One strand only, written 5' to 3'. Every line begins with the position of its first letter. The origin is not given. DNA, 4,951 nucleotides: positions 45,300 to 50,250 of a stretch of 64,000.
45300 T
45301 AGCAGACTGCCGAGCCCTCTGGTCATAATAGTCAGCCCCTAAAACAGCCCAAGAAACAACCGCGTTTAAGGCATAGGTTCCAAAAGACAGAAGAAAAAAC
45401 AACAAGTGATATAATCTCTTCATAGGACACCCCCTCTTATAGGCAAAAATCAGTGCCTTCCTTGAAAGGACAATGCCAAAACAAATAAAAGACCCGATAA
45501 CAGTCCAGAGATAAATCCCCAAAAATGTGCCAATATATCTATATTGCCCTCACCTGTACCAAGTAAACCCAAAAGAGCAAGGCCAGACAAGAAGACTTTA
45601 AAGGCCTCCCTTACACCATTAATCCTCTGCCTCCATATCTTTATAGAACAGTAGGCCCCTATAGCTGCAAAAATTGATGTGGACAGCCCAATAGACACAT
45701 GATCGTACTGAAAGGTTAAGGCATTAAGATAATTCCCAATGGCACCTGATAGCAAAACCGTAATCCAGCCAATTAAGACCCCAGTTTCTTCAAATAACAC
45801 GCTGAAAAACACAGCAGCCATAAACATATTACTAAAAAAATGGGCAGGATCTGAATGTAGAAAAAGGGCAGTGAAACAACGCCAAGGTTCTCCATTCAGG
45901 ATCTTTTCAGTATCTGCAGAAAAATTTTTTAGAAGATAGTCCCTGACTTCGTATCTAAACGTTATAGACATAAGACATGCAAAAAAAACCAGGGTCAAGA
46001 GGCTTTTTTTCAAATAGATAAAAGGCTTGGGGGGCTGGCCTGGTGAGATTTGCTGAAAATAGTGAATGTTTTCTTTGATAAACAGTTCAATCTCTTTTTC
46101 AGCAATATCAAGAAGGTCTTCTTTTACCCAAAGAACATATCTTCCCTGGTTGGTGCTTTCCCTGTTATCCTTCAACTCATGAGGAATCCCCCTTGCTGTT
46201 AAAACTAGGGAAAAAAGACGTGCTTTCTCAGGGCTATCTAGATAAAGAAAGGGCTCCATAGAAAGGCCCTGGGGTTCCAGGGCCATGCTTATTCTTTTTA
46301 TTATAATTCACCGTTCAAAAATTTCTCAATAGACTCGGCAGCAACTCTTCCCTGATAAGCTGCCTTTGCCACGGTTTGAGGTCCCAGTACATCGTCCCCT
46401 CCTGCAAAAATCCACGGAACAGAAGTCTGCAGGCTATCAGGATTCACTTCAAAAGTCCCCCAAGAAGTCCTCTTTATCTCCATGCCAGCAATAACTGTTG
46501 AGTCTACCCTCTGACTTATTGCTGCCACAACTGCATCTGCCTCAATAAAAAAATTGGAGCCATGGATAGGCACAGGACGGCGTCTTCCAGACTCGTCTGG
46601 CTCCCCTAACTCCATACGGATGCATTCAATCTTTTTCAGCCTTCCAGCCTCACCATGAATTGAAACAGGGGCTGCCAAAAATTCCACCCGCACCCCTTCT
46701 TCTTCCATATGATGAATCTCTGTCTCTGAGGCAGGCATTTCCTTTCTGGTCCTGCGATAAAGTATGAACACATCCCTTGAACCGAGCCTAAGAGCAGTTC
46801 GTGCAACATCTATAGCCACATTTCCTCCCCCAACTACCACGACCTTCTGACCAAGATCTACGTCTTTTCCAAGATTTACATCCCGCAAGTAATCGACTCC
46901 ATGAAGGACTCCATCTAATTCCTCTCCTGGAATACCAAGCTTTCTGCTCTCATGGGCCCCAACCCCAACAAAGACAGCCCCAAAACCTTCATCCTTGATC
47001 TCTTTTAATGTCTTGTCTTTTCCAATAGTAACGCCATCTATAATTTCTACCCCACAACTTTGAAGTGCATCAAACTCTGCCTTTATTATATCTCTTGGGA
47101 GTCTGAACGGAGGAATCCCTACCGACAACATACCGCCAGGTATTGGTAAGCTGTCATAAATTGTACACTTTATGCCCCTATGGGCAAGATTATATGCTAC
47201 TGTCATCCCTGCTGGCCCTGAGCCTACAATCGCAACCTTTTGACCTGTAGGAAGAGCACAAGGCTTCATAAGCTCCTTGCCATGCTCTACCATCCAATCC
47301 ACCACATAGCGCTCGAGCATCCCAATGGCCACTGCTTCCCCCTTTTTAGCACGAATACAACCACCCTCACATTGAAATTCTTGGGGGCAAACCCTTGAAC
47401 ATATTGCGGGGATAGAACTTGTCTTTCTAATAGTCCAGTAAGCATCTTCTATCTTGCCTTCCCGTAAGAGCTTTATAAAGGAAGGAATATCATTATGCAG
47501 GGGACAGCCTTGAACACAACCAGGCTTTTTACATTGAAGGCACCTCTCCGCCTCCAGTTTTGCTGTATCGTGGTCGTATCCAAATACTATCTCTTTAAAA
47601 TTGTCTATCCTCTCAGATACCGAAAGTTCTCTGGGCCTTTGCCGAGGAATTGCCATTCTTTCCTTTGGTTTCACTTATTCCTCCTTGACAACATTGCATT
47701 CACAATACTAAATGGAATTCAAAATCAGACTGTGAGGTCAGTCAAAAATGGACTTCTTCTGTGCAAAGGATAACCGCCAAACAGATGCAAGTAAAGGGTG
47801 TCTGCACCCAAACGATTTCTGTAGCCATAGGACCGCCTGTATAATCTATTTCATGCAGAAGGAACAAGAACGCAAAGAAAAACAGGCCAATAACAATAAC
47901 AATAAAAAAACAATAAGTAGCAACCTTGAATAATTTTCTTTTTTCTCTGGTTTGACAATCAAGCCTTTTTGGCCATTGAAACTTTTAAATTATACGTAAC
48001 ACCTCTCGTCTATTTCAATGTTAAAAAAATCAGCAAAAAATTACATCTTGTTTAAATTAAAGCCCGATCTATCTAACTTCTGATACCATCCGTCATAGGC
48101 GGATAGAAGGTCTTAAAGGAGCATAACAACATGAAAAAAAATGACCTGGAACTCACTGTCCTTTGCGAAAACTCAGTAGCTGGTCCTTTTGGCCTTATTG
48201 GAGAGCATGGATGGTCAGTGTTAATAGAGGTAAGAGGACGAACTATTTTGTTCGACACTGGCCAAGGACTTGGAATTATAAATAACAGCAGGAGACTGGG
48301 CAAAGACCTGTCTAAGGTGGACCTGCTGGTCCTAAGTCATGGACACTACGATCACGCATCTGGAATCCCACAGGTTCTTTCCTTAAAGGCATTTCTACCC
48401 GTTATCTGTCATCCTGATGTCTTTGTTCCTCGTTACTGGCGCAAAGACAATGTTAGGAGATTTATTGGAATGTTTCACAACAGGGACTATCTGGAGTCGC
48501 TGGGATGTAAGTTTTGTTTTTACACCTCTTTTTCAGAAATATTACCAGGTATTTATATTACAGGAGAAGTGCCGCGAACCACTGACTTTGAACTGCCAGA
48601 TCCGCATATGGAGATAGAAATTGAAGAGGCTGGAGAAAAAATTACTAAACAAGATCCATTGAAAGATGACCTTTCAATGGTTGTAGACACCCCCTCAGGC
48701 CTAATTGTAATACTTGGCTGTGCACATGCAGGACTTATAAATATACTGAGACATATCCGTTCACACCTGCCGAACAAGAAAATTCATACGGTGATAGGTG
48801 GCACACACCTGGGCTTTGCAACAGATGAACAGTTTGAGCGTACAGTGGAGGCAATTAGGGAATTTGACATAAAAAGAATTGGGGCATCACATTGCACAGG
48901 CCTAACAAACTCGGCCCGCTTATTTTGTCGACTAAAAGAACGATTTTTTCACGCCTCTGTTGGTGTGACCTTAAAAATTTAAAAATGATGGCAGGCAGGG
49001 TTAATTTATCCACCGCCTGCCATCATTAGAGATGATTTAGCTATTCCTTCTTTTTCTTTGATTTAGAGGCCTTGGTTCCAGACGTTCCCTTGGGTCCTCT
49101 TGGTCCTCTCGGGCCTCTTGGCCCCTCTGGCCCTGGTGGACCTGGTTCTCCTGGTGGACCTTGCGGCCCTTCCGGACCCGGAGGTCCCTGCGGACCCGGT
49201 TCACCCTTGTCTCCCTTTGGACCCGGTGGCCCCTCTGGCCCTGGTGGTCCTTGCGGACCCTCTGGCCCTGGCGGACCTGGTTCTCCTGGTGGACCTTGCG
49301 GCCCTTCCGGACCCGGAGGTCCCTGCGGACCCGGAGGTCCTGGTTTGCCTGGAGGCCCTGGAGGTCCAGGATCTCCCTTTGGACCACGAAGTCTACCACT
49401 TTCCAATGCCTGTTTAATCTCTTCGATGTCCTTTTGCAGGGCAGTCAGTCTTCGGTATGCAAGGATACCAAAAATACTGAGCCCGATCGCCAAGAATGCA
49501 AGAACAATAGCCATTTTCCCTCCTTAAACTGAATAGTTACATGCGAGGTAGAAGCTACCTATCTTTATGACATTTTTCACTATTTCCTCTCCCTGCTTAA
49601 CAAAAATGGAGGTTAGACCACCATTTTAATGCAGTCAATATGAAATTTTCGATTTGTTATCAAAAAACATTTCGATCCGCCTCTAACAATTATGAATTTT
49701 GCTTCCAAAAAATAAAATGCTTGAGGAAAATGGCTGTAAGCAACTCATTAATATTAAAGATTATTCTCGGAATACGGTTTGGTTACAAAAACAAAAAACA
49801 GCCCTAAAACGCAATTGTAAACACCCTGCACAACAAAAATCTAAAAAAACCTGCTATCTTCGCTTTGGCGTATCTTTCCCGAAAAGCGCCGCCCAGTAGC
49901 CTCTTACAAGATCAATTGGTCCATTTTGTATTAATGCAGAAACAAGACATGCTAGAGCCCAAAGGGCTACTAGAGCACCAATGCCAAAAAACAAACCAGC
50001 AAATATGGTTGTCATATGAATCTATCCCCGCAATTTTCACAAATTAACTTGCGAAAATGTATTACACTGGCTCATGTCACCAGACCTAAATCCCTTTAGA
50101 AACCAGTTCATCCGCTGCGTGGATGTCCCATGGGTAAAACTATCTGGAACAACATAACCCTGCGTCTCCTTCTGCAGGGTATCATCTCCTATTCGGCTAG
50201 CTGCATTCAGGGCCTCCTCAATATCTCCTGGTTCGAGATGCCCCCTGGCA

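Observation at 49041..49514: Small membrane-anchored protein made almost entirely of a 35-triplet collagen helix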

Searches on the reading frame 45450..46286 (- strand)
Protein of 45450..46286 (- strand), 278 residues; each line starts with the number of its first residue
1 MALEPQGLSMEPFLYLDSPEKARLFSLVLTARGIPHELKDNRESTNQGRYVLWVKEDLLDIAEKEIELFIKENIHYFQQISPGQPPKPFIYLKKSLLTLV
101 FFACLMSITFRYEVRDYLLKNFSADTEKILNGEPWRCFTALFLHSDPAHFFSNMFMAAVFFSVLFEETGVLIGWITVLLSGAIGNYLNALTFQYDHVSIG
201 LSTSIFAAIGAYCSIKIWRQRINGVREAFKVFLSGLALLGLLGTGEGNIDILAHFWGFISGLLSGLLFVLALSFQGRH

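Call 3: search_protein_families(library=pfam, proteins=[window:45450-46286:-], max_evalue=0.01)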
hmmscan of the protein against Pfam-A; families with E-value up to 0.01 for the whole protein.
window:45450-46286:- (278 aa): 1 family
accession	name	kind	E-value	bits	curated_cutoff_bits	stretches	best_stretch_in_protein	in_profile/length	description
PF01694.28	Rhomboid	-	4.7e-18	66.2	22.6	1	132-269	2-141/143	Rhomboid domain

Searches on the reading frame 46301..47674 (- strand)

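Call 3: search_protein_families(library=pfam, proteins=[window:46301-47674:-], max_evalue=0.01)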
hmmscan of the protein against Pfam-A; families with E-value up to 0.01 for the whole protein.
window:46301-47674:- (457 aa): 16 families
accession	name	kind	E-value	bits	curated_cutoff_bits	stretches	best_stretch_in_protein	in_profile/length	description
PF14691.11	Fer4_20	-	2.3e-40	137.3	25.8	1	22-132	1-112/113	Dihydroprymidine dehydrogenase domain II, 4Fe-4S cluster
PF07992.20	Pyr_redox_2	-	4.3e-36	125.3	26.1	1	146-442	2-291/291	Pyridine nucleotide-disulphide oxidoreductase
PF00070.33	Pyr_redox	-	8.3e-11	42.7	22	1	277-349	1-77/82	Pyridine nucleotide-disulphide oxidoreductase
PF13738.12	Pyr_redox_3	-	1.5e-09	38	30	1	234-426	128-305/305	Pyridine nucleotide-disulphide oxidoreductase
PF13450.12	NAD_binding_8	-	1.4e-07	32.1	21.9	1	149-182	1-34/68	NAD(P)-binding Rossmann-like domain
PF01266.30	DAO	-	9e-06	25.9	27.9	1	146-180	1-35/353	FAD dependent oxidoreductase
PF12831.13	FAD_oxidored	-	6.6e-05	22.8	27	1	147-187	2-42/416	FAD dependent oxidoreductase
PF01494.25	FAD_binding_3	-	7.8e-05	22.5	22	1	146-174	3-31/349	FAD binding domain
PF13241.12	NAD_binding_7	-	9.5e-05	23.4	22.1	0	275-322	7-50/104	Putative NAD(P)-binding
PF00890.30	FAD_binding_2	-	0.00023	20.9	20.4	1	147-174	2-29/414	FAD binding domain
PF02826.25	2-Hacid_dh_C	-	0.00034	20.5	25.1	0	142-176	34-68/178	D-isomer specific 2-hydroxyacid dehydrogenase, NAD binding domain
PF01946.23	Thi4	-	0.00042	20.1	26.2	1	146-183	19-58/235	Thi4 family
PF00291.31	PALP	-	0.0016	18.3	35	0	143-178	54-85/295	Pyridoxal-phosphate dependent enzyme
PF01262.27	AlaDh_PNT_C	-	0.0021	17.9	23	0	277-309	30-61/214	Alanine dehydrogenase/PNT, C-terminal domain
PF03486.20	HI0933_like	-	0.0028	17.6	50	0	146-178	2-34/244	HI0933-like protein Rossmann domain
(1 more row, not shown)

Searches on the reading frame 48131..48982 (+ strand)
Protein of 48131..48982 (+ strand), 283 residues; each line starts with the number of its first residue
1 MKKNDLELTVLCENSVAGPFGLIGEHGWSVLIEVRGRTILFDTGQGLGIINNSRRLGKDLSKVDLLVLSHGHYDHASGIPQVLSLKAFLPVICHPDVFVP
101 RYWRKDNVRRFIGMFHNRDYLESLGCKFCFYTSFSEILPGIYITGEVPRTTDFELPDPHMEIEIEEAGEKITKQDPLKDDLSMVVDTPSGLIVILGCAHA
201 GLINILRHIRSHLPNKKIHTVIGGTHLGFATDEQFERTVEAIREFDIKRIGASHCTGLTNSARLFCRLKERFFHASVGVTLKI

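Call 3: search_protein_families(library=pfam, proteins=[window:48131-48982:+], max_evalue=0.01)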
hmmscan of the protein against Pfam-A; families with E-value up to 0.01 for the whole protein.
window:48131-48982:+ (283 aa): 3 families
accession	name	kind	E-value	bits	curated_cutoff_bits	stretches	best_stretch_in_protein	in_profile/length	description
PF00753.33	Lactamase_B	-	1.6e-14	54.7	22.7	1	26-221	5-162/196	Metallo-beta-lactamase superfamily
PF12706.13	Lactamase_B_2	-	1.2e-08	35.3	27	1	37-97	1-66/200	Beta-lactamase superfamily domain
PF08901.16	DUF1847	-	0.0032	17.5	25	1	229-273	37-82/157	Protein of unknown function (DUF1847)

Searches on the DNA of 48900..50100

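Call 27: search_rna_families(source=window, start=48900, end=50100, threshold=evalue, max_evalue=1)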
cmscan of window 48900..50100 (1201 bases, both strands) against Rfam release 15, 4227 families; matches with E-value up to 1: 7.
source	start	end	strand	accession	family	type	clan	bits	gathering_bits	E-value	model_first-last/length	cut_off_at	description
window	49190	49231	+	RF03158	L31-Actinobacteria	Cis-reg; leader;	CL00118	25.2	35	0.026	1-48/48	no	L31-Actinobacteria ribosomal protein leader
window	48975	49035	-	RF03574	mir-4847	Gene; miRNA;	-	24.7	100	0.0081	1-79/79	no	mir-4847 microRNA precursor family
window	48941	49028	+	RF02820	V_AS9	Gene; antisense;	-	23.2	50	0.19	1-104/104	no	Vibrio RNA AS9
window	48965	49036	+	RF03717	mir-3119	Gene; miRNA;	-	19.8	80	0.54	1-85/85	no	mir-3119 microRNA precursor family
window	48984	49027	-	RF03717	mir-3119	Gene; miRNA;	-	19.3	80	0.75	20-66/85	no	mir-3119 microRNA precursor family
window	48976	49172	-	RF00084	CsrC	Gene; sRNA;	CL00106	18.4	61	0.0044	1-255/255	no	CsrC RNA family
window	49596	49648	-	RF02056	STnc390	Gene; sRNA;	-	17.9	50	0.8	1-60/60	no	Salmonella sRNA STnc390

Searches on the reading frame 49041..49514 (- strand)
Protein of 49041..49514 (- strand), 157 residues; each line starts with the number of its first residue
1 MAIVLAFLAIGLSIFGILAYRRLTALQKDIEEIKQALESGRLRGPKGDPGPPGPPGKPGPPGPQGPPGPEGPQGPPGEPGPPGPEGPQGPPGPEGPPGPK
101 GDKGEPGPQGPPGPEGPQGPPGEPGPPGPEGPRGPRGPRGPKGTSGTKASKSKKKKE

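Call 3: search_protein_families(library=pfam, proteins=[window:49041-49514:-], max_evalue=0.01)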
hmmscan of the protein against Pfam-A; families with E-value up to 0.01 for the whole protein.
window:49041-49514:- (157 aa): 1 family
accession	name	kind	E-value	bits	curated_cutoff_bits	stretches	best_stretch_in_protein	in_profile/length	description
PF01391.23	Collagen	-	4.4e-19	68.4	27.2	2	44-99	4-59/60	Collagen triple helix repeat (20 copies)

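Call 4: find_homologous_proteins(query=window:49041-49514:-)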
Query window:49041-49514:- (157 aa): 3955 proteins with E <= 0.001 among 8000 candidates; the best 120 are listed.
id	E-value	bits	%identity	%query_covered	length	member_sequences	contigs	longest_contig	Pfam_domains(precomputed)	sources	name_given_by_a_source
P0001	7.8e-25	105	40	88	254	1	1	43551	PF01391.24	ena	-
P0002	1.0e-23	102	35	84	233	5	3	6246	PF01391.24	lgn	-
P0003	2.5e-23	100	50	74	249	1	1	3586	PF01391.24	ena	-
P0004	1.4e-22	98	39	72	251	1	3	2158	PF01391.24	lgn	-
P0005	3.5e-20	90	33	72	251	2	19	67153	PF01391.24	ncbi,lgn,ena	-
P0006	9.2e-20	89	-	-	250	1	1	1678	PF01391.24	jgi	jgi:hypothetical protein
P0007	1.6e-19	88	51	54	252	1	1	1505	PF01391.24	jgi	jgi:hypothetical protein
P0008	1.6e-19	88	49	53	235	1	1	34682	PF01391.24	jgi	jgi:Collagen triple helix repeat (20 copies)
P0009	2.1e-19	88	51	72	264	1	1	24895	PF01391.24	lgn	-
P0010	6.4e-19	86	53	25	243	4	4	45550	PF01391.24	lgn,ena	-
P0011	3.3e-18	84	60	36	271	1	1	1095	PF01391.24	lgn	-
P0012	4.8e-18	83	43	80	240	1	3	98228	PF01391.24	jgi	jgi:hypothetical protein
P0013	8.2e-18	82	30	85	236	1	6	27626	PF01391.24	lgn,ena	-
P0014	1.7e-17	81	41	93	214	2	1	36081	PF01391.24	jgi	-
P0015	2.1e-17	81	37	96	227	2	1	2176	PF01391.24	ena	-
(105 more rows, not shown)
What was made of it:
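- Many collagen hits are phage tail proteins (call 4).
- Tried and rejected: Whole-protein search (call 4).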

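Call 6: find_encoding_contigs(protein=window:49041-49514:-, flank=6000, max_places=6)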
Protein window:49041-49514:- (157 aa): no gene with exactly this product is on record in the collection.

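Call 7: list_cluster_members(proteins=[window:49041-49514:-, window:49854-50015:-, window:50037-50921:-])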
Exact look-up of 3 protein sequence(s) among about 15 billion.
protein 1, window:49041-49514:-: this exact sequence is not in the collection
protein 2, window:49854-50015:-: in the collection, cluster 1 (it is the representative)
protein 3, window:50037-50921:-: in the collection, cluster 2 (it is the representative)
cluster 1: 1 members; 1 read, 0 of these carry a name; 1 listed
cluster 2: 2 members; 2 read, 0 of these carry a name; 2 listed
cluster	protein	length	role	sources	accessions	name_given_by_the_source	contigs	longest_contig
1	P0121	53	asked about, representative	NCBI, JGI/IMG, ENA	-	-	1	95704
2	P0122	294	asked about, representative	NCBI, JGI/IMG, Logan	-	-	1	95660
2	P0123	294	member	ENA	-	-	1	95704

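Call 8: find_encoding_contigs(protein=P0122, flank=6000, max_places=6)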
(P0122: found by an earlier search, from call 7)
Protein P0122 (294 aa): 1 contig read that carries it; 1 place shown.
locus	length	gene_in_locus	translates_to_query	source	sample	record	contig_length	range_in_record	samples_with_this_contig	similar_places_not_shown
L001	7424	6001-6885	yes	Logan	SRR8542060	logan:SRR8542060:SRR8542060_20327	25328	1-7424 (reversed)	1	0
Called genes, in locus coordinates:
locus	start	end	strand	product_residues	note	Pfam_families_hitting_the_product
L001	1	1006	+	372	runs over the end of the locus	PF00483:NTP_transferase, PF12804:NTP_transf_3 (weak), PF22640:ManC_GMP_beta-helix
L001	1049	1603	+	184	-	-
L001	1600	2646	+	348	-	PF01066:CDP-OH_P_transf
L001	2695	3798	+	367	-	PF01966:HD, PF13286:HD_assoc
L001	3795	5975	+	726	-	PF04453:LptD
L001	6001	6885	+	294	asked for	PF04228:Zn_peptidase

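Call 9: find_encoding_contigs(protein=P0121, flank=6000, max_places=6)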
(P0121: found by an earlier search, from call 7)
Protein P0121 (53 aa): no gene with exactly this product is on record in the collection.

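Call 57: predict_structure(protein=window:49041-49514:-)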
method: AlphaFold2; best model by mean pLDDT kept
length: 157 residues; sequences in the alignment: 1
mean_pLDDT: 68.8   pTM: 0.22
mean pLDDT of the five models: 68.8, 68.0, 66.0, 62.5, 59.2
residues with pLDDT >= 90: 0; 70-90: 68; 50-70: 86; < 50: 3
segments of 3 or more residues with pLDDT < 50: none
pLDDT, mean of each block of 10 residues (from residue 1): 84 87 72 65 52 65 70 71 69 68 63 70 76 70 56 60
secondary structure, 60 per line:
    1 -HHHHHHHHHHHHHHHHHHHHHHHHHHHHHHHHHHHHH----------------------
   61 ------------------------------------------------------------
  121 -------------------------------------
elements in order: H2-38
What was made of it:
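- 49398..49448 (-): Short heptad coiled coil, aa 23-39, with a/d positions L23, L26, I30, I33 and L37, followed by the G40-x-L42-R43 junction. The segment is helical in the AF2 model (call 57).
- On Collagen-like protein (structural definition): Only a monomer AF2 model was possible (call 57).
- The AF2 monomer model gives one continuous helix over residues 2-38 (call 57). Only a monomer model could be built, so trimer and triple-helix formation are not tested (call 57).
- Tried and rejected: AF2 monomer model (call 57).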

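Call 66: search_protein_families(library=ncbifam, proteins=[window:49041-49514:-], max_evalue=0.1)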
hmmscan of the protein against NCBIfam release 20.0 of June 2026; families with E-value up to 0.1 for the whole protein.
window:49041-49514:- (157 aa): 3 families
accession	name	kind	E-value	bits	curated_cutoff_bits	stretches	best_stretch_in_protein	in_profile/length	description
NF038329.2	gly_rich_SclB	equivalog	7e-20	71.3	325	1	25-153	102-226/442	LPXTG-anchored collagen-like adhesin Scl2/SclB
NF038330.1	adhesin_SclA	exception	1.5e-17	64.3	400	1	27-152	97-222/405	LPXTG-anchored collagen-like adhesin Scl1/SclA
NF046116.1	adhesin_Lcl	equivalog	3.5e-14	52.2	500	1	27-151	45-164/431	collagen-like adhesin Lcl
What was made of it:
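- On LPXTG-anchored streptococcal Scl1/Scl2: 71.3 against 325 bits and 64.3 against 400 bits; the match covers repeats only (call 66).
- On Legionella Lcl adhesin: 52.2 against 500 bits (call 66).
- Closest known: Bacterial collagen-like proteins Scl1/Scl2, Lcl, BclA, Bucl8. Different: The NCBIfam Scl and Lcl models score far below cut-off (call 66).
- There are weak repeat-only matches to the NCBIfam Scl2, Scl1 and Lcl models (call 66). The NCBIfam scores are 52-71 bits against cut-offs of 325-500 (call 66).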
